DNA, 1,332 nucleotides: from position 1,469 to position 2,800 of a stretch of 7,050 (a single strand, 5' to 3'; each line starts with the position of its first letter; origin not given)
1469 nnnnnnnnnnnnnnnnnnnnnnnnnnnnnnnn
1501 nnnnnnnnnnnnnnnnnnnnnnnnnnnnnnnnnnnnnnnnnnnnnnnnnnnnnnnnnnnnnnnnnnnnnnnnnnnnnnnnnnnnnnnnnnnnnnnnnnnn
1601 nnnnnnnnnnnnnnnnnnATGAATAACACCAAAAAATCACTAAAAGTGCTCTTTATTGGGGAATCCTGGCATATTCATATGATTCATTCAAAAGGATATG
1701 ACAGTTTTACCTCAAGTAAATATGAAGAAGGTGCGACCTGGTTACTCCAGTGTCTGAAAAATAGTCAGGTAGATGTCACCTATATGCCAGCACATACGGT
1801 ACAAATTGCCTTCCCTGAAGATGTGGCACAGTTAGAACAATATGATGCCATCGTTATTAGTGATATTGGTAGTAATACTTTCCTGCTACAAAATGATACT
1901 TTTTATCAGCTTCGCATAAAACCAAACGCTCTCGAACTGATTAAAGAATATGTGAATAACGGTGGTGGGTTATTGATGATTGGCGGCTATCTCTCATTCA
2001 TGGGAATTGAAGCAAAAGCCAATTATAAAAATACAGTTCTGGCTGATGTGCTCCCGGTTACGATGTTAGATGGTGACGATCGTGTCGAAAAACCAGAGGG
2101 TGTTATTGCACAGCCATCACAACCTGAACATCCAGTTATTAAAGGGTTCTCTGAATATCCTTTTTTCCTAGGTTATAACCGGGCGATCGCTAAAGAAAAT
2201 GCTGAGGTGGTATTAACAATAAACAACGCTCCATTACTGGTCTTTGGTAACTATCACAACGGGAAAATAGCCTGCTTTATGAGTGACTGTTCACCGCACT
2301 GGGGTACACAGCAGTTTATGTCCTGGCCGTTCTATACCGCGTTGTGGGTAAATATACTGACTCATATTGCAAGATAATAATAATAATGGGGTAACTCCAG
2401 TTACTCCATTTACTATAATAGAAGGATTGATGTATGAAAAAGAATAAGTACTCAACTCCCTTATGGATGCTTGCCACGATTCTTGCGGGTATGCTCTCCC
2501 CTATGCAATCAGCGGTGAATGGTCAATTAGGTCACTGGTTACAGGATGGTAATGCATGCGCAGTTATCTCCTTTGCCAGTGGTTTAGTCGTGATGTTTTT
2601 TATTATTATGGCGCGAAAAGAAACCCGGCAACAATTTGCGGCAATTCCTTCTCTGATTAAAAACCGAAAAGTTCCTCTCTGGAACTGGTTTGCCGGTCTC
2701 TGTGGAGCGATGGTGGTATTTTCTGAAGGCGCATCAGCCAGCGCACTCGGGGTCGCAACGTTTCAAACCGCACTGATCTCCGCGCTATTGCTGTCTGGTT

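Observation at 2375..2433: Intergenic spacer with four tandem TAA and a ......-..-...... palindrome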

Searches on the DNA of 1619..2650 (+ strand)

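Call 6: search_dna_similar(query=window:2150-2650:+, collection=ecoli_genomes, mode=distant, max_rows=40, rows=spread)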
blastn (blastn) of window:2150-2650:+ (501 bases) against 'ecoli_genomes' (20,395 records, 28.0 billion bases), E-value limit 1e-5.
Records with a match: 2033; places in all: 2095; records where one place covers at least 80% of the query: 1898.
Genomes with a match: 2032 of 5426; with a place that covers at least 80% of the query: 1897. Places per genome that has any: lowest 1, median 1, highest 3. On chromosomes: 2093 places; on plasmids: 2.
Best place of each record, by identity: >=99% 1862; 95-99% 171.
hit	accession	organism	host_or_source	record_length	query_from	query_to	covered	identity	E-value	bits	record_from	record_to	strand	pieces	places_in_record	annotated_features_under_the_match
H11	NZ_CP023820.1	Escherichia coli strain 7/2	Homo sapiens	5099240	1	501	100%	100.0%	0e+0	904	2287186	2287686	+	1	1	glutamine amidotransferase | DMT family transporter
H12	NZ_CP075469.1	Escherichia coli strain NT1W22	pig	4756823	1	501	100%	100.0%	0e+0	904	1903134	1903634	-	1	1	glutamine amidotransferase | DMT family transporter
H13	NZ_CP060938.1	Escherichia coli strain EC11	Homo sapiens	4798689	1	501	100%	100.0%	0e+0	904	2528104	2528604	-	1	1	glutamine amidotransferase | DMT family transporter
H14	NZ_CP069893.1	Escherichia coli strain FDAARGOS_1286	Homo sapiens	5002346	1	501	100%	100.0%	0e+0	904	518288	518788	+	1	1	glutamine amidotransferase | DMT family transporter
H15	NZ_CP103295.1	Escherichia coli strain 2e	Homo sapiens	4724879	1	501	100%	100.0%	0e+0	904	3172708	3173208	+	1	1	glutamine amidotransferase | DMT family transporter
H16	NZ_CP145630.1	Escherichia coli strain S1-SRL-01-C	Homo sapiens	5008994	1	501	100%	100.0%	0e+0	904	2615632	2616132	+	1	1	glutamine amidotransferase | DMT family transporter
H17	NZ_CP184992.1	Escherichia coli strain CUPS SST 5/1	Slaughterhouse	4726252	1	501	100%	100.0%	0e+0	904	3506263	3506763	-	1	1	glutamine amidotransferase | DMT family transporter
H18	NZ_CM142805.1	Escherichia coli strain GPEC673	chicken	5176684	1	501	100%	100.0%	0e+0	904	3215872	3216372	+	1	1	glutamine amidotransferase | DMT family transporter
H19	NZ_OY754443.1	Escherichia coli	-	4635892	1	501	100%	100.0%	0e+0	904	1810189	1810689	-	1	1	glutamine amidotransferase | DMT family transporter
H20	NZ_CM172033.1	Escherichia coli strain CUVET24-RF2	Room floor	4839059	1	501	100%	100.0%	0e+0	904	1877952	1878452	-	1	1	glutamine amidotransferase | DMT family transporter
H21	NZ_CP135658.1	Escherichia coli strain TUM10008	missing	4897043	1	501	100%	99.8%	0e+0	900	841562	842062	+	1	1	glutamine amidotransferase | DMT family transporter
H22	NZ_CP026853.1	Escherichia coli strain MS7163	Homo sapiens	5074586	1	501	100%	99.4%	0e+0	891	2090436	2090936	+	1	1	glutamine amidotransferase | DMT family transporter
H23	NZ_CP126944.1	Escherichia coli O1:K1:H7 strain APEC E16002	Gallus gallus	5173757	1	501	100%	99.4%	0e+0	891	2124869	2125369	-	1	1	glutamine amidotransferase | DMT family transporter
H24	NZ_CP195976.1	Escherichia coli strain H9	Water sample from the Juan Diaz River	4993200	1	501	100%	99.4%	0e+0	891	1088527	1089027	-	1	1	glutamine amidotransferase | DMT family transporter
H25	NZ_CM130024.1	Escherichia coli strain APEC_AN-25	Gallus gallus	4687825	1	501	100%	99.4%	0e+0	891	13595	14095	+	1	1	glutamine amidotransferase | DMT family transporter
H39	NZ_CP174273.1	Escherichia coli O25b:H4-ST131 strain MB1159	Homo sapiens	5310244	1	501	100%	99.0%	0e+0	880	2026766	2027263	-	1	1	glutamine amidotransferase | DMT family transporter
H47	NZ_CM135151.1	Escherichia coli strain 51489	Homo sapiens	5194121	1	501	100%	98.2%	0e+0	862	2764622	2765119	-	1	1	glutamine amidotransferase | DMT family transporter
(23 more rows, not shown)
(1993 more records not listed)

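Call 9: get_annotated_region(hit=H39, flank=3000)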
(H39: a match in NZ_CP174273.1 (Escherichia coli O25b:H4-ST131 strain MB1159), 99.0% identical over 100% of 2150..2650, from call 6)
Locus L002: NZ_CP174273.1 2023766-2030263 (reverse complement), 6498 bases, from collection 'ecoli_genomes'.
description: Escherichia coli O25b:H4-ST131 strain MB1159 chromosome, complete genome
organism: Escherichia coli O25b:H4-ST131 strain MB1159 (NCBI taxid 941322)
replicon: chromosome; assembly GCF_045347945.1
host: Homo sapiens; source: blood; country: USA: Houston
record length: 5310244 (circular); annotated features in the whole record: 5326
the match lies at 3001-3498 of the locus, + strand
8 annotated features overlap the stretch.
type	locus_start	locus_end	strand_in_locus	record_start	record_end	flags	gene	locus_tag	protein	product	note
CDS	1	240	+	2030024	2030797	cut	yaiO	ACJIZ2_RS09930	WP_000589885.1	YaiO family outer membrane beta-barrel protein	-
CDS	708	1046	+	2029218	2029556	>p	-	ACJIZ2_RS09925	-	transposase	frameshifted; incomplete; partial in the middle of a contig; missing N-terminus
CDS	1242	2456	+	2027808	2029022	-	-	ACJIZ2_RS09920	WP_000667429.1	PfkB family carbohydrate kinase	-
CDS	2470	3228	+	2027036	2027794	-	-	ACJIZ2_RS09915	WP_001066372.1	glutamine amidotransferase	-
CDS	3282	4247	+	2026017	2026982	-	-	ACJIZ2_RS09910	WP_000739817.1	DMT family transporter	-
CDS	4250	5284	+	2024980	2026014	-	-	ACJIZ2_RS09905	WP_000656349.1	phosphotriesterase-related protein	-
CDS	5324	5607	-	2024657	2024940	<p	-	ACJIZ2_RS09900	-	gamma-glutamyltransferase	frameshifted; internal stop; incomplete; partial in the middle of a contig; missing N-terminus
CDS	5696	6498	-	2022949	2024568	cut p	-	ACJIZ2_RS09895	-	ISL3 family transposase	internal stop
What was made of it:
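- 2434..3399 (+): YdcZ-type DMT transporter gene (STM3549 ortholog). It is a pseudogene here, with an internal stop at 3040..3042. Intact in ST131 (call 9).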

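Call 10: get_annotated_region(hit=H22, flank=3000)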
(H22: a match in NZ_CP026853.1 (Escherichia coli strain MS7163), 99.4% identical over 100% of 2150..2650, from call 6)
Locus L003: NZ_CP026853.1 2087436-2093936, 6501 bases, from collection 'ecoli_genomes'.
description: Escherichia coli strain MS7163 chromosome, complete genome
organism: Escherichia coli strain MS7163 (NCBI taxid 562)
replicon: chromosome; assembly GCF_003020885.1
host: Homo sapiens; source: urine; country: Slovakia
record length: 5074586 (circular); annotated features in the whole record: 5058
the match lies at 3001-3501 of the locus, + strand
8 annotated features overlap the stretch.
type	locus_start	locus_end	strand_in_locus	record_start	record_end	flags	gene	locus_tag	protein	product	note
CDS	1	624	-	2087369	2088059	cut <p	-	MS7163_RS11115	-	transposase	frameshifted; internal stop; incomplete; partial in the middle of a contig; missing C-terminus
CDS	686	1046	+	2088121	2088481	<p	-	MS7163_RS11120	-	IS66 family transposase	frameshifted; incomplete; partial in the middle of a contig; missing N-terminus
CDS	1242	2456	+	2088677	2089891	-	-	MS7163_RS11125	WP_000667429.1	PfkB family carbohydrate kinase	-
CDS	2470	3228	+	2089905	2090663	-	-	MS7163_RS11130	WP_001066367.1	glutamine amidotransferase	-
CDS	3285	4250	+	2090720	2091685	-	-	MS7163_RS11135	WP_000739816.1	DMT family transporter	-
CDS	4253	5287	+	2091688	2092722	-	-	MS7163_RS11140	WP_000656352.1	phosphotriesterase-related protein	-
CDS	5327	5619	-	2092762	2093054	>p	-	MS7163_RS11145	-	gamma-glutamyltransferase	frameshifted; incomplete; partial in the middle of a contig; missing N-terminus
CDS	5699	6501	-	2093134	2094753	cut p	-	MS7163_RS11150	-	ISL3 family transposase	internal stop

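Call 11: get_annotated_region(hit=H47, flank=3000)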
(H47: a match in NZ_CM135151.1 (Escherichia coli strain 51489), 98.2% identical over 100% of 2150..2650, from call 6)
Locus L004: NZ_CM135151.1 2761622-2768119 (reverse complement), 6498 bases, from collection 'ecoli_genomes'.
description: Escherichia coli strain 51489 chromosome, whole genome shotgun sequence
organism: Escherichia coli strain 51489 (NCBI taxid 562)
replicon: chromosome; assembly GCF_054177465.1
host: Homo sapiens; source: urine; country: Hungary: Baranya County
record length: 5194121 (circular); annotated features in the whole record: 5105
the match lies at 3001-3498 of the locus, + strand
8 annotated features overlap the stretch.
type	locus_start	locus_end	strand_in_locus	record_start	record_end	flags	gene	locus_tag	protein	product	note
CDS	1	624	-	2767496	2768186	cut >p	-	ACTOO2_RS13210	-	transposase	frameshifted; internal stop; incomplete; partial in the middle of a contig; missing C-terminus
CDS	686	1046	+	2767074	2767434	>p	-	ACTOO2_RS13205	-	IS66 family transposase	frameshifted; incomplete; partial in the middle of a contig; missing N-terminus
CDS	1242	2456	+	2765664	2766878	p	-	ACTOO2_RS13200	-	PfkB family carbohydrate kinase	internal stop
CDS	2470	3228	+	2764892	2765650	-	-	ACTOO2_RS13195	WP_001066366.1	glutamine amidotransferase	-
CDS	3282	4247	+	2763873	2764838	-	-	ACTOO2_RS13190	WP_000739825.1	DMT family transporter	-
CDS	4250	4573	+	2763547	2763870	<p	-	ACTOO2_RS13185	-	phosphotriesterase family protein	incomplete; partial in the middle of a contig; missing C-terminus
CDS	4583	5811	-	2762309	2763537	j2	-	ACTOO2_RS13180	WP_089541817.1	IS3 family transposase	programmed frameshift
CDS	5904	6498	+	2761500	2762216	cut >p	-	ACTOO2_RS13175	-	phosphotriesterase family protein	incomplete; partial in the middle of a contig; missing N-terminus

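Call 37: search_dna_similar(query=window:2355-2425:+, collection=ecoli_genomes, mode=near, max_rows=60, rows=spread)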
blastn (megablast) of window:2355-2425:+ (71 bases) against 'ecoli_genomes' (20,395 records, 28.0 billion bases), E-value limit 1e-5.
Records with a match: 1941; places in all: 1953; records where one place covers at least 80% of the query: 1933.
Genomes with a match: 1940 of 5426; with a place that covers at least 80% of the query: 1932. Places per genome that has any: lowest 1, median 1, highest 2. On chromosomes: 1951 places; on plasmids: 2.
Best place of each record, by identity: >=99% 602; 95-99% 462; 90-95% 877.
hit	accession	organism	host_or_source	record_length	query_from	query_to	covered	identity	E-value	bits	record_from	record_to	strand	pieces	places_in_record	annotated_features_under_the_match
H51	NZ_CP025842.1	Escherichia coli strain 720632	Homo sapiens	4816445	1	71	100%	100.0%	2e-28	132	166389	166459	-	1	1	glutamine amidotransferase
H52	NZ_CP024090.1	Escherichia coli strain WG5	missing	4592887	1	71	100%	100.0%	2e-28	132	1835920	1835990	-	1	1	glutamine amidotransferase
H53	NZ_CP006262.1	Escherichia coli O145:H28 str. RM13516 strain RM13516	Homo sapiens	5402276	1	71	100%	100.0%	2e-28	132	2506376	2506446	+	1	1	glutamine amidotransferase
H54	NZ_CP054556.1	Escherichia coli strain LWY24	chicken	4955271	1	71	100%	100.0%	2e-28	132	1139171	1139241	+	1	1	glutamine amidotransferase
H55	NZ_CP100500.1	Escherichia coli strain LH50-c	Gallus gallus domesticus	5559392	1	71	100%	100.0%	2e-28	132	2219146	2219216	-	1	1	glutamine amidotransferase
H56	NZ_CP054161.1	Escherichia coli strain STO_Bone2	Homo sapiens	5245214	1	71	100%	100.0%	2e-28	132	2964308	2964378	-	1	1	glutamine amidotransferase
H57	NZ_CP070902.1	Escherichia coli strain 99COLEC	Homo sapiens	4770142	1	71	100%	100.0%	2e-28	132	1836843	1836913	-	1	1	glutamine amidotransferase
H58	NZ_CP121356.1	Escherichia coli strain rl0044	Sus scrofa domesticus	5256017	1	71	100%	100.0%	2e-28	132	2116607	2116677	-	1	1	glutamine amidotransferase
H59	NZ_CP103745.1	Escherichia coli strain 3090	Homo sapiens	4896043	1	71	100%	100.0%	2e-28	132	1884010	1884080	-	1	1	glutamine amidotransferase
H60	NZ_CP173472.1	Escherichia coli strain 98224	Homo sapiens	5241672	1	71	100%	100.0%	2e-28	132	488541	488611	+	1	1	glutamine amidotransferase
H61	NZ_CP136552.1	Escherichia coli O104:H4 strain rpoS_ATGtoATA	Homo sapiens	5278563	1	71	100%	100.0%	2e-28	132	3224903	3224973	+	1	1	glutamine amidotransferase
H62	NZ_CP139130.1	Escherichia coli strain YZ22PE165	Pig farm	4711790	1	71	100%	100.0%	2e-28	132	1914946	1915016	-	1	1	glutamine amidotransferase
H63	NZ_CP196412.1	Escherichia coli strain W12-1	Bos taurus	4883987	1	71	100%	100.0%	2e-28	132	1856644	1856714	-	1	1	glutamine amidotransferase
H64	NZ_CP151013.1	Escherichia coli strain 19KM1778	Dog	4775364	1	71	100%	100.0%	2e-28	132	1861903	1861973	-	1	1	glutamine amidotransferase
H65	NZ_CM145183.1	Escherichia coli strain E1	Homo sapiens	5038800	1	71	100%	100.0%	2e-28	132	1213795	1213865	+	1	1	glutamine amidotransferase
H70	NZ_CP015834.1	Escherichia coli strain MS6198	Homo sapiens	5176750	1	71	100%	98.6%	9e-27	126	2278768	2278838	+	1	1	glutamine amidotransferase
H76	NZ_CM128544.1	Escherichia coli strain MMC-J-0091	Homo sapiens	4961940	1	71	100%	98.6%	9e-27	126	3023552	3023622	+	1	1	glutamine amidotransferase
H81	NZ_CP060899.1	Escherichia coli strain EC21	Homo sapiens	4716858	1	71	100%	97.2%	4e-25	121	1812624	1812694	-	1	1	glutamine amidotransferase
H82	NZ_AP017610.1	Escherichia coli strain 20Ec-P-124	Sus scrofa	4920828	1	71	100%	95.8%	2e-22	111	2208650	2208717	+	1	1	glutamine amidotransferase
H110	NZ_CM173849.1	Escherichia coli strain 1332KP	Homo sapiens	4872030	36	71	51%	97.2%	2e-7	62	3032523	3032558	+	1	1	glutamine amidotransferase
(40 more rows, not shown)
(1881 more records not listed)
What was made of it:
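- The copy number differs (3 or 4) between E. coli lineages, at roughly equal frequency (call 37).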

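Call 38: get_annotated_region(hit=H70, flank=40)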
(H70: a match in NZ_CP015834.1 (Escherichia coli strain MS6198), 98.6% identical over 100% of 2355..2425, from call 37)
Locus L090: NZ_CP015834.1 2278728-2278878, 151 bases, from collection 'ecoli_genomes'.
description: Escherichia coli strain MS6198 chromosome, complete genome
organism: Escherichia coli strain MS6198 (NCBI taxid 562)
replicon: chromosome; assembly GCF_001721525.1
host: Homo sapiens; source: urine; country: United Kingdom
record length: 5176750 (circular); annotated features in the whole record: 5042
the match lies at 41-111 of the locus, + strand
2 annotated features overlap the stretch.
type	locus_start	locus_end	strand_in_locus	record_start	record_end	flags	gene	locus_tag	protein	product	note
CDS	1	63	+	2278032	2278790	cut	-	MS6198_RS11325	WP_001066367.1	glutamine amidotransferase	-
CDS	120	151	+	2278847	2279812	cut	-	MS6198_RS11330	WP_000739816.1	DMT family transporter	-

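Call 39: get_annotated_region(hit=H81, flank=40)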
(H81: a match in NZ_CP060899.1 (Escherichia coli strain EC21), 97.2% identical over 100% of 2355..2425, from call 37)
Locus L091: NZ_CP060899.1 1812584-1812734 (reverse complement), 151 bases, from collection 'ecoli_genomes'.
description: Escherichia coli strain EC21 chromosome, complete genome
organism: Escherichia coli strain EC21 (NCBI taxid 562)
replicon: chromosome; assembly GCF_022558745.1
host: Homo sapiens; source: urine; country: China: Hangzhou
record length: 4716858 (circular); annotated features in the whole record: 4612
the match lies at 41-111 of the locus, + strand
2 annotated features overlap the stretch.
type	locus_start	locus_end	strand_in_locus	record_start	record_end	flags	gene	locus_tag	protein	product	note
CDS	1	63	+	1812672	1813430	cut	-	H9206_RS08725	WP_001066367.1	glutamine amidotransferase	-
CDS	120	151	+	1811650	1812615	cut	-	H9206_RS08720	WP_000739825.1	DMT family transporter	-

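Call 40: get_annotated_region(hit=H82, flank=40)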
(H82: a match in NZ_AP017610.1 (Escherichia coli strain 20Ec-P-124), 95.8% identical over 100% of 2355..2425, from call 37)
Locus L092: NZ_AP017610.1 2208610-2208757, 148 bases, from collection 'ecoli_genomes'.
description: Escherichia coli strain 20Ec-P-124 chromosome, complete genome
organism: Escherichia coli strain 20Ec-P-124 (NCBI taxid 562)
replicon: chromosome; assembly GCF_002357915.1
host: Sus scrofa; source: -; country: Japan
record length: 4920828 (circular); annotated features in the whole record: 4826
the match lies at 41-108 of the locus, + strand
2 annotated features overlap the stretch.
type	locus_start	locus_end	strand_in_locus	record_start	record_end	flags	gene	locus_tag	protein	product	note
CDS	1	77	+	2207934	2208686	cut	-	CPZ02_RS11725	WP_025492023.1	glutamine amidotransferase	-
CDS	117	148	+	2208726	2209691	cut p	-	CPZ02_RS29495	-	DMT family transporter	internal stop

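Call 41: get_annotated_region(hit=H110, flank=80)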
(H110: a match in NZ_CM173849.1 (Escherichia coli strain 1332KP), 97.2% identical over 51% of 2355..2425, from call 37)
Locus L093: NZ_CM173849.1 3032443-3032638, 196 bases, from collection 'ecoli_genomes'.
description: Escherichia coli strain 1332KP chromosome, whole genome shotgun sequence
organism: Escherichia coli strain 1332KP (NCBI taxid 562)
replicon: chromosome; assembly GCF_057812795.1
host: Homo sapiens; source: -; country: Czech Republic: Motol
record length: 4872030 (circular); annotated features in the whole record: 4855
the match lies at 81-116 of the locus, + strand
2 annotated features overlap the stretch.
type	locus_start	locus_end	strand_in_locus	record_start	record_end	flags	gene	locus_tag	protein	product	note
CDS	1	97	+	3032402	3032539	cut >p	-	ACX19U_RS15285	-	glutamine amidotransferase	incomplete; partial in the middle of a contig; missing C-terminus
CDS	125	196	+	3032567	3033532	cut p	-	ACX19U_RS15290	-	DMT family transporter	internal stop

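Call 42: get_annotated_region(hit=H76, flank=40)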
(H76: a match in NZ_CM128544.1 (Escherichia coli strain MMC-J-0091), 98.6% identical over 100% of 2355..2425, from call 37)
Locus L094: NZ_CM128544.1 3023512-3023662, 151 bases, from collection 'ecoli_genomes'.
description: Escherichia coli strain MMC-J-0091 chromosome, whole genome shotgun sequence
organism: Escherichia coli strain MMC-J-0091 (NCBI taxid 562)
replicon: chromosome; assembly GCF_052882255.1
host: Homo sapiens; source: not applicable; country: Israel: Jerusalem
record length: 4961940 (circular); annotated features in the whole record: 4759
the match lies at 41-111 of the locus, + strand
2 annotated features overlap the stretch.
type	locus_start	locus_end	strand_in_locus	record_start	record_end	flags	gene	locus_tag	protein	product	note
CDS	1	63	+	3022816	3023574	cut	-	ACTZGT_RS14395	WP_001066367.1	glutamine amidotransferase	-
CDS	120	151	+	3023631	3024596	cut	-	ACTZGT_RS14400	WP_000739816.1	DMT family transporter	-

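Call 46: search_dna_similar(query=window:2381-2415:+, collection=ecoli_genomes, mode=distant, max_evalue=10, max_rows=30, rows=spread)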
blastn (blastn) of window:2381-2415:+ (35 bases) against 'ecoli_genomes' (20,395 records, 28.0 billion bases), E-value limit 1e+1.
Records with a match: 1945; places in all: 1957; records where one place covers at least 80% of the query: 1938.
Genomes with a match: 1944 of 5426; with a place that covers at least 80% of the query: 1937. Places per genome that has any: lowest 1, median 1, highest 3. On chromosomes: 1955 places; on plasmids: 2.
Best place of each record, by identity: >=99% 645; 95-99% 1262; 90-95% 38.
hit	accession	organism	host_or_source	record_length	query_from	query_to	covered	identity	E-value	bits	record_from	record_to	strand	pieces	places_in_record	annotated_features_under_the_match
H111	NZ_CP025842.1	Escherichia coli strain 720632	Homo sapiens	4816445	1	35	100%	100.0%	7e-9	64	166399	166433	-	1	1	none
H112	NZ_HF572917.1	Escherichia coli strain HUSEC2011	Homo sapiens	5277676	1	35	100%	100.0%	7e-9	64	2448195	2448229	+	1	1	none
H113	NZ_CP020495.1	Escherichia coli strain 103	Homo sapiens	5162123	1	35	100%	100.0%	7e-9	64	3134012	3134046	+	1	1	none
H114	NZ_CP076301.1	Escherichia coli strain Survcare321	Homo sapiens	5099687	1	35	100%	100.0%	7e-9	64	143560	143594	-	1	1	none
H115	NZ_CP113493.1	Escherichia coli strain GTEN_97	Homo sapiens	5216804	1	35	100%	100.0%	7e-9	64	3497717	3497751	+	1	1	none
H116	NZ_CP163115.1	Escherichia coli strain W46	Homo sapiens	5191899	1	35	100%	100.0%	7e-9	64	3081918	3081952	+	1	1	none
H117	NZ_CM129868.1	Escherichia coli strain PO06021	seawater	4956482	1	35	100%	100.0%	7e-9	64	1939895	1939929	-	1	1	none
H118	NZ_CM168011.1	Escherichia coli strain PEC399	Sus scrofa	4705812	1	35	100%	100.0%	7e-9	64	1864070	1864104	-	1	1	none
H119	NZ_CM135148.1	Escherichia coli strain 48956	Homo sapiens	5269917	1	35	100%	100.0%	7e-9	64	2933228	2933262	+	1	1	none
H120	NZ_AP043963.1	Escherichia coli strain 21AH007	Canis lupus familiaris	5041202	1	35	100%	100.0%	7e-9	64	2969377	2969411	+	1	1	none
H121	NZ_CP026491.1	Escherichia coli strain HS13-1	Homo sapiens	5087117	1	35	100%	97.1%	3e-7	60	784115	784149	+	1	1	none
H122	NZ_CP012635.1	Escherichia coli strain SF-088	Homo sapiens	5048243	1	35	100%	97.1%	3e-7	60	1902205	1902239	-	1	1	none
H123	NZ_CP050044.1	Escherichia coli strain 74-2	broiler chicken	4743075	1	35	100%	97.1%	3e-7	60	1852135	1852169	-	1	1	none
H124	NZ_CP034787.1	Escherichia coli strain ECCNB20-2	chicken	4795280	1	35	100%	97.1%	3e-7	60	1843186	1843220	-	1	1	none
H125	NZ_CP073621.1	Escherichia coli strain CE2050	Chroicocephalus novaehollandiae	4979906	1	35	100%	97.1%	3e-7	60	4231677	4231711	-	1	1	none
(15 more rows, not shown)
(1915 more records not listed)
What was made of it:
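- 2385..2410 (+): Intercistronic RNA hairpin: stem 2385..2395 with 2400..2410 (conserved core 2388..2395 with 2400..2407), loop 2396..2399, G.U pair at 2390:2405. Single copy in E. coli (call 46).
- Closest known: Operon-internal 3' protective hairpins. Different: The malE-malF element is a multi-copy REP sequence, whereas this hairpin is single-copy (call 46).
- Tried and rejected: Dispersed-repeat test: the hairpin is single-copy (calls 37, 46).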

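Call 54: search_rna_families(sources=[L005, L007, L013, L015, L017, L020, L022], threshold=evalue, max_evalue=1)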
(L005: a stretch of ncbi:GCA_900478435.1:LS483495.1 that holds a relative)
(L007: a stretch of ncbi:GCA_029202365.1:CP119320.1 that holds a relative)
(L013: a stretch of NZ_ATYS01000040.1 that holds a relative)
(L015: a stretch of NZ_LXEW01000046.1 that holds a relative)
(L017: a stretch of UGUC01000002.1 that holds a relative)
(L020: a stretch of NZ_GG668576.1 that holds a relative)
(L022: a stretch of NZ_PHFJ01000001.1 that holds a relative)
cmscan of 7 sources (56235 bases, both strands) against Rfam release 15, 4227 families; matches with E-value up to 1: 3.
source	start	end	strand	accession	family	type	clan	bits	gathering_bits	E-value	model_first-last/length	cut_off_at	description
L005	1839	1904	-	RF00057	RyhB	Gene; sRNA;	-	86.1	55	6.3e-15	1-67/67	no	RyhB RNA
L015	6298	6423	+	RF00558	L20_leader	Cis-reg; leader;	-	26.5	58.7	0.46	1-127/127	no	Ribosomal protein L20 leader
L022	846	888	-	RF01123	sR35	Gene; snRNA; snoRNA; CD-box;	-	21.3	60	0.5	1-57/57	no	Small nucleolar RNA sR35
